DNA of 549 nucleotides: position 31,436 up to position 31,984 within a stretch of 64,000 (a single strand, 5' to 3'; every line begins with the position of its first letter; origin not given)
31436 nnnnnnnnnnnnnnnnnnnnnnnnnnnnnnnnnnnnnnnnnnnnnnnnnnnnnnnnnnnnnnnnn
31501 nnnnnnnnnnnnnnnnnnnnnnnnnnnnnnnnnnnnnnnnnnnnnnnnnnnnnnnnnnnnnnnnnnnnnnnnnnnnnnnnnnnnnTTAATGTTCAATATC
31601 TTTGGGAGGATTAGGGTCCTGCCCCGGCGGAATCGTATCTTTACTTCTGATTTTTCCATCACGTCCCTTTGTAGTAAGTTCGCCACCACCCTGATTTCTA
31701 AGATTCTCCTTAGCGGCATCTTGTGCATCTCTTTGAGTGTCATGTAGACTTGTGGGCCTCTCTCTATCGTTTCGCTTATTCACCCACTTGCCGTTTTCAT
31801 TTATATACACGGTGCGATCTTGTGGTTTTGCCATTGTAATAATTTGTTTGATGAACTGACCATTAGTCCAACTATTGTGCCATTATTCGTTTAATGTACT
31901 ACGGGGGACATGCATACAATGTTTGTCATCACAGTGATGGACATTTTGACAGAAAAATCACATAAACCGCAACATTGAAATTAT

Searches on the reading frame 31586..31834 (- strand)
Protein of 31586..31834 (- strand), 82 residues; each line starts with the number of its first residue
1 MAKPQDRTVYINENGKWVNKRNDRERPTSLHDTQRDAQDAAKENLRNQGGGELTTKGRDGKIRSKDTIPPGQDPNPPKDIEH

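Call 3: search_protein_families(library=pfam, proteins=[window:31586-31834:-], max_evalue=0.1)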
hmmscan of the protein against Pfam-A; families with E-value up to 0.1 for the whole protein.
window:31586-31834:- (82 aa): 2 families
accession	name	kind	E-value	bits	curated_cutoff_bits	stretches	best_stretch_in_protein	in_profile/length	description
PF09954.14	DUF2188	-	3.2e-19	69.3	22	1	9-67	3-61/62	Uncharacterized protein conserved in bacteria (DUF2188)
PF11818.13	DUF3340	-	0.022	15.3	28.6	1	9-51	53-101/155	C-terminal domain of tail specific protease (DUF3340)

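Call 4: search_protein_families(library=padloc, proteins=[window:31586-31834:-], max_evalue=0.1)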
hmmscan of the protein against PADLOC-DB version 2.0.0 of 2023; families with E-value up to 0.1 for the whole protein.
window:31586-31834:- (82 aa): 2 families
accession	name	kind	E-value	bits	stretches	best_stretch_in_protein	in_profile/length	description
PDLC04941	PDC-S16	-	2.8e-19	67.7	1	1-78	1-74/75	-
PDLC04942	PDC-S16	-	2.9e-17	61.1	1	1-78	1-74/75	-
